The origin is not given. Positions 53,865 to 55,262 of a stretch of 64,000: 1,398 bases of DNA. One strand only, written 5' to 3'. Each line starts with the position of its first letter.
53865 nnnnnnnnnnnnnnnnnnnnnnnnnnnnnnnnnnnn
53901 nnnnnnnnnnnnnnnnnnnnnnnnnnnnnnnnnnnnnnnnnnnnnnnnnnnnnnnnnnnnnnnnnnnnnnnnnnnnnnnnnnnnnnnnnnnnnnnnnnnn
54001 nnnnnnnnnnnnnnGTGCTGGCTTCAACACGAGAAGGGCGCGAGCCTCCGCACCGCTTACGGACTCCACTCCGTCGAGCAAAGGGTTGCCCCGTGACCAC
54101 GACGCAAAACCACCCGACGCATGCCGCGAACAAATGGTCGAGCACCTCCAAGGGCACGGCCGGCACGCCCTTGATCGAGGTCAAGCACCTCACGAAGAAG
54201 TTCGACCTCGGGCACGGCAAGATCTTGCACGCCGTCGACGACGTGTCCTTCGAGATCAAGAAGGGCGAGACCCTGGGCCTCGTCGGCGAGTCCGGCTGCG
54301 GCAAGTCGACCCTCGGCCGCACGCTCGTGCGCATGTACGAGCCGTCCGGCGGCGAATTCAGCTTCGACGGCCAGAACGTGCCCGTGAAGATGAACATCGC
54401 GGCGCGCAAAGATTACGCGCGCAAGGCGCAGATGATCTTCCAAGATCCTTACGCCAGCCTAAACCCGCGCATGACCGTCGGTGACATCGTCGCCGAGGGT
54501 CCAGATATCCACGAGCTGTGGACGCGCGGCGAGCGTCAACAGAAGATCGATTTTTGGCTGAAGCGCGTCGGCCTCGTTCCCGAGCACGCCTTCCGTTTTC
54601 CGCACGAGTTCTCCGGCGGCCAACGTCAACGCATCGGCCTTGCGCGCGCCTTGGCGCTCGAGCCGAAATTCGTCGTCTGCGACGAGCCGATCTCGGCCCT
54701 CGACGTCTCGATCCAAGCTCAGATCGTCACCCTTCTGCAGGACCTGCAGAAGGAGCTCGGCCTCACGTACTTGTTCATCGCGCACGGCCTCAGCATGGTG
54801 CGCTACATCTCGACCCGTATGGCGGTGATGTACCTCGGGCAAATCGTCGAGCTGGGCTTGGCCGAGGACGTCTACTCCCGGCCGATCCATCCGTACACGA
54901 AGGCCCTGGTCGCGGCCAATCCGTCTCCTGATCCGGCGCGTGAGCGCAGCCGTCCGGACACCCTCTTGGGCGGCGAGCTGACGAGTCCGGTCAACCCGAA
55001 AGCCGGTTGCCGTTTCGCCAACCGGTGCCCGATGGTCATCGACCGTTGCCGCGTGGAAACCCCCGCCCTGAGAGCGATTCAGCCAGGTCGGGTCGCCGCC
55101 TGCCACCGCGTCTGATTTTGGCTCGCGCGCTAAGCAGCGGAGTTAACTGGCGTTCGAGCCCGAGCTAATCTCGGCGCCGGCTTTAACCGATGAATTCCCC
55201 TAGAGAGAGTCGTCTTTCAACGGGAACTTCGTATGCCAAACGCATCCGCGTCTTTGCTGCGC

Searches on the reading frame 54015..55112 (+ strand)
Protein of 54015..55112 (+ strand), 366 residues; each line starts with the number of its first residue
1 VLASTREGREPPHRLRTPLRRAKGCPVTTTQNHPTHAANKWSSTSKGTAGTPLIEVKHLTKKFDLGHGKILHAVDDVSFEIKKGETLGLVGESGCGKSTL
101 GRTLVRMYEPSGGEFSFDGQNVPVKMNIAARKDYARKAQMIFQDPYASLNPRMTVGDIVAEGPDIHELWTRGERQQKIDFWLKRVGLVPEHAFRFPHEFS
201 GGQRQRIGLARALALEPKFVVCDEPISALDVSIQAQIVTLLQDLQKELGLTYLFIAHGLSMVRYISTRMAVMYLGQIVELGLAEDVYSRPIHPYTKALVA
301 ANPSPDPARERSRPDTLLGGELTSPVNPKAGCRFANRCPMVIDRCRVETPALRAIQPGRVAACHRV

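Call 103: search_protein_families(library=pfam, proteins=[window:54015-55112:+], max_evalue=0.00001)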
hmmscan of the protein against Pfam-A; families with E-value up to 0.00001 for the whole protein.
window:54015-55112:+ (366 aa): 2 families
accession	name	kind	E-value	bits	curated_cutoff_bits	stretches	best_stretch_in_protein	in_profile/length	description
PF00005.33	ABC_tran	-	5.1e-32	111.8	25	1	75-226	2-136/137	ABC transporter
PF08352.17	oligo_HPY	-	1.1e-15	58.3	27.1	1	278-345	1-65/65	Oligopeptide/dipeptide transporter, C-terminal region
